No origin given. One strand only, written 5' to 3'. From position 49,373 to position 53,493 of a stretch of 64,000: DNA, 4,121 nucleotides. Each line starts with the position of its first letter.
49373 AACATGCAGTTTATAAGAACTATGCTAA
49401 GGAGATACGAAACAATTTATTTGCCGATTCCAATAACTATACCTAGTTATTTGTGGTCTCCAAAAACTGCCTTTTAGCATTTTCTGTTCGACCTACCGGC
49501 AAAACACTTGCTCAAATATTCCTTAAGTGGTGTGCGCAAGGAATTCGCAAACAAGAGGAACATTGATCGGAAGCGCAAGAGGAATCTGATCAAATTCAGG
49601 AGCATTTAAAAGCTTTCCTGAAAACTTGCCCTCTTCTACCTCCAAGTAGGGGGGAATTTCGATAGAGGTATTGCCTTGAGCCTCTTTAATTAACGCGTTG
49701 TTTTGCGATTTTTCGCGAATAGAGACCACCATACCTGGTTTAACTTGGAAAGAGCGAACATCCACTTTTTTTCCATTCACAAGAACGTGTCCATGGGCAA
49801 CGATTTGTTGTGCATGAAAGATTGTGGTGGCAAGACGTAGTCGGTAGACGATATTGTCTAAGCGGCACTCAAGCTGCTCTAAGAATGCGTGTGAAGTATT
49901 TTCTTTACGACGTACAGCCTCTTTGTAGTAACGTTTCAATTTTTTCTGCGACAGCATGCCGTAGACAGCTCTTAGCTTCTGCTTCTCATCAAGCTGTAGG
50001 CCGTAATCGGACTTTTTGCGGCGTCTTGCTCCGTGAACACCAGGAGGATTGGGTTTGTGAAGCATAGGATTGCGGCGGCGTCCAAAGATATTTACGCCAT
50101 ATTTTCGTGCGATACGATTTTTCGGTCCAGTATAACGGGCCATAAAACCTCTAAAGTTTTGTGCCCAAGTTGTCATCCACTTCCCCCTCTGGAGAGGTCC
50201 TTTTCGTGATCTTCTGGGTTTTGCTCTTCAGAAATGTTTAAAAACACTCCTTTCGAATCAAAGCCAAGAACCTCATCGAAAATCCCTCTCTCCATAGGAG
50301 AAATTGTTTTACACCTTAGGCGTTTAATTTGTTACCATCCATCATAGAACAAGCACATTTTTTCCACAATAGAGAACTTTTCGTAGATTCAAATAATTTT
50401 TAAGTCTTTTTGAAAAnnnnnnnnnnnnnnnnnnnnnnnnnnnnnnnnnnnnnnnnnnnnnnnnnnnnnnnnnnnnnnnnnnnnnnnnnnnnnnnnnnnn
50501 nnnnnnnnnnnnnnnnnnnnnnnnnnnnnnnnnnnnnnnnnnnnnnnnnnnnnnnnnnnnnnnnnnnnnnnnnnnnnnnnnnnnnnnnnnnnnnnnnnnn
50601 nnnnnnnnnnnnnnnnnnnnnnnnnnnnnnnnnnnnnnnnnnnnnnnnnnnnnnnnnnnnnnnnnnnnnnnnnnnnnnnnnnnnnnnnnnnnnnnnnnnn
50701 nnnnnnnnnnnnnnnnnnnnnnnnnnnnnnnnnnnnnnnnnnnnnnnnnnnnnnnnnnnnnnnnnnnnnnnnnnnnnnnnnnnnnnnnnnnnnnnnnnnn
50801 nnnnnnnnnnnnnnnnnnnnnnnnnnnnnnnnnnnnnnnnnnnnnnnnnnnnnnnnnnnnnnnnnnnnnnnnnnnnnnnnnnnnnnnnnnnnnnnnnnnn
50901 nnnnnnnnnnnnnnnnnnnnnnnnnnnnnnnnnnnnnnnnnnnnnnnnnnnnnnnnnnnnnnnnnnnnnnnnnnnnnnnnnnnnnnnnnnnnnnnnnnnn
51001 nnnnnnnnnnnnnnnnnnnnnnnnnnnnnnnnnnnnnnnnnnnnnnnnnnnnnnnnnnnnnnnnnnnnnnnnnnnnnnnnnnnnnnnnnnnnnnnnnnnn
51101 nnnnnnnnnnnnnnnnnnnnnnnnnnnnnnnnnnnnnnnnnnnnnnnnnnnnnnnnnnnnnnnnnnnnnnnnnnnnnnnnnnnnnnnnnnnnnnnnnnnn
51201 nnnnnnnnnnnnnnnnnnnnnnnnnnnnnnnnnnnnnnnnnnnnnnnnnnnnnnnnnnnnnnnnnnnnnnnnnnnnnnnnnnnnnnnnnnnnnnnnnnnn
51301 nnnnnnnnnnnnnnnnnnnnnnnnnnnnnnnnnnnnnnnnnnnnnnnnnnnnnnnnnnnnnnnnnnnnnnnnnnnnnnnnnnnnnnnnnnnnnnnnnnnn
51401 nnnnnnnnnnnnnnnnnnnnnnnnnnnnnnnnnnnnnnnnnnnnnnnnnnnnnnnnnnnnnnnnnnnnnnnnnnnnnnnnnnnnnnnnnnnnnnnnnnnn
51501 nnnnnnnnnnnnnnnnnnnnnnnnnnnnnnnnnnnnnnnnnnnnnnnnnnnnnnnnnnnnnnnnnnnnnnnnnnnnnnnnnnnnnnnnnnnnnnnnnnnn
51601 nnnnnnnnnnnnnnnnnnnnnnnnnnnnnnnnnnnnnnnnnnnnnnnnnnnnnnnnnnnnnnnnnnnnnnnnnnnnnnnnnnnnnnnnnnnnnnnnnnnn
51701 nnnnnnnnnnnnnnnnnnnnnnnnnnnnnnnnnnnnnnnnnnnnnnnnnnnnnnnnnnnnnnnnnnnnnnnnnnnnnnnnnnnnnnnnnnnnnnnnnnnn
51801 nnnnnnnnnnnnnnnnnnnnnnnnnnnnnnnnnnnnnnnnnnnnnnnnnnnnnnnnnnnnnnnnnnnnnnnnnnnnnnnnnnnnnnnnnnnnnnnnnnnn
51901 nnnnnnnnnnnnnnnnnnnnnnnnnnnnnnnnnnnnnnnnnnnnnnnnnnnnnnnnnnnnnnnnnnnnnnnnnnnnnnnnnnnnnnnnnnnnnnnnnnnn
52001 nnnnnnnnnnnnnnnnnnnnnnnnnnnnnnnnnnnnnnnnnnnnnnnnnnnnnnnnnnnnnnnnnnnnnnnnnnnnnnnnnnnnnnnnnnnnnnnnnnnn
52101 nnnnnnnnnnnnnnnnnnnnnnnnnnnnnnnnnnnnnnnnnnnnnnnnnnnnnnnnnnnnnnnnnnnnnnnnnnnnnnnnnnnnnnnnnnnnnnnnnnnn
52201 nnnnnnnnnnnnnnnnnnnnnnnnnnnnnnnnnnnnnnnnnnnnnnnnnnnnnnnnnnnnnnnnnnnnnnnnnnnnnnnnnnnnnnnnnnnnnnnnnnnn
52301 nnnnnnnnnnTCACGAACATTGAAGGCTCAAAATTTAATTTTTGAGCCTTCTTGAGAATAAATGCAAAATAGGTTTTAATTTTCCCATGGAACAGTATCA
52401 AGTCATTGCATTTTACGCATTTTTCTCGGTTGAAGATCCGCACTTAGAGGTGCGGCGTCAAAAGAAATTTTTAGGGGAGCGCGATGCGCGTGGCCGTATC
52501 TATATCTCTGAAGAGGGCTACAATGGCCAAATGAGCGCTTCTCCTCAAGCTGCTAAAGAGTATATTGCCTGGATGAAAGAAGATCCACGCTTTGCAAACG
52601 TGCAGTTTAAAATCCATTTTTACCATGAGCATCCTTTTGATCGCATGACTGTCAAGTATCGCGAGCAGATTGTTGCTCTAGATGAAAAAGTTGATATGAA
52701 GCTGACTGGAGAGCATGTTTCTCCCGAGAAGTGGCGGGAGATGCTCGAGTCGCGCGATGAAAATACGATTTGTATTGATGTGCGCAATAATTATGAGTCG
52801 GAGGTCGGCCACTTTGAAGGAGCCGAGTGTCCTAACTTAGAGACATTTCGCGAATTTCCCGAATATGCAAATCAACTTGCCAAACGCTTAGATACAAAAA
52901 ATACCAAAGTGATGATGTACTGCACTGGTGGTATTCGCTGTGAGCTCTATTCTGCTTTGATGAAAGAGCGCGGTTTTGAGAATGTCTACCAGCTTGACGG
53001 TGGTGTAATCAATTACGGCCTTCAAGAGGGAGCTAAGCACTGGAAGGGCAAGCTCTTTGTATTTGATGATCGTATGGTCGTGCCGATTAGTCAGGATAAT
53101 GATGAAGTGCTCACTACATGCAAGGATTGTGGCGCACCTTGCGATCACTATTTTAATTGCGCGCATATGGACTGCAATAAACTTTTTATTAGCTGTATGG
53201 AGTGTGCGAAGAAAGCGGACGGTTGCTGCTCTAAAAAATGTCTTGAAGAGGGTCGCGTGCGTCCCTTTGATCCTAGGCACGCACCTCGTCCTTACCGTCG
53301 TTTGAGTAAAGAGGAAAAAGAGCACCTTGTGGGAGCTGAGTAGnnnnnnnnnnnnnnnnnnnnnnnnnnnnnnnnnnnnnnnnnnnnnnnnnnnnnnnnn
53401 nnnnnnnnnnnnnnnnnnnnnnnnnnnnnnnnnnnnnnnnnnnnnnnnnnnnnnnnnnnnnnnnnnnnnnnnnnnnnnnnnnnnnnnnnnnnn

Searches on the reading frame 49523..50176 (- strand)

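Call 43: search_protein_families(library=pfam, proteins=[window:49523-50176:-], max_evalue=0.001)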
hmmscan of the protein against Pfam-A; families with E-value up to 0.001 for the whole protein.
window:49523-50176:- (217 aa): 3 families
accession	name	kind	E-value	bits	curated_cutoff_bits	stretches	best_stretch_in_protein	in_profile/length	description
PF00163.24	Ribosomal_S4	-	9.4e-21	74.8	23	1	14-103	1-95/95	Ribosomal protein S4/S9 N-terminal domain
PF01479.30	S4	-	1.4e-16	60.3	22.8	1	105-151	2-48/48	S4 domain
PF13275.11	S4_2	-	0.00055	20.2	24.6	1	121-156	25-60/65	S4 domain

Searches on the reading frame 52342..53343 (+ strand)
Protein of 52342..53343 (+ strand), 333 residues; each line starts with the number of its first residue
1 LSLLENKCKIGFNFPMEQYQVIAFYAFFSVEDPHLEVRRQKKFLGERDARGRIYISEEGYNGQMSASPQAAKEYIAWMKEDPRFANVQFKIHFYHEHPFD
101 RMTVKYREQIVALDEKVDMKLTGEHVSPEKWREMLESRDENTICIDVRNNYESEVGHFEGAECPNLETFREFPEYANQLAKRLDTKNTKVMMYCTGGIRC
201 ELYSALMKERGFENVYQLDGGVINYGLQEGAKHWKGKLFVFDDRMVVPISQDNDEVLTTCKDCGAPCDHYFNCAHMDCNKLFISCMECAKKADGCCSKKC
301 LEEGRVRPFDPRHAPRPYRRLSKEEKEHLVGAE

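Call 43: search_protein_families(library=pfam, proteins=[window:52342-53343:+], max_evalue=0.001)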
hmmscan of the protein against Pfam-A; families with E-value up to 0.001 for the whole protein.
window:52342-53343:+ (333 aa): 3 families
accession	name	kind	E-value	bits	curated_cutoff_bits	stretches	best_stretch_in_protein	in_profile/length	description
PF17773.7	UPF0176_N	-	1.1e-23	83.8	26.2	1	19-110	1-92/92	UPF0176 acylphosphatase like domain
PF12368.13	Rhodanese_C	-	9.7e-20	71.1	26.9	1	235-300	1-65/66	Rhodanase C-terminal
PF00581.25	Rhodanese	-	2.3e-10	41.3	22.2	1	132-222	6-96/102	Rhodanese-like domain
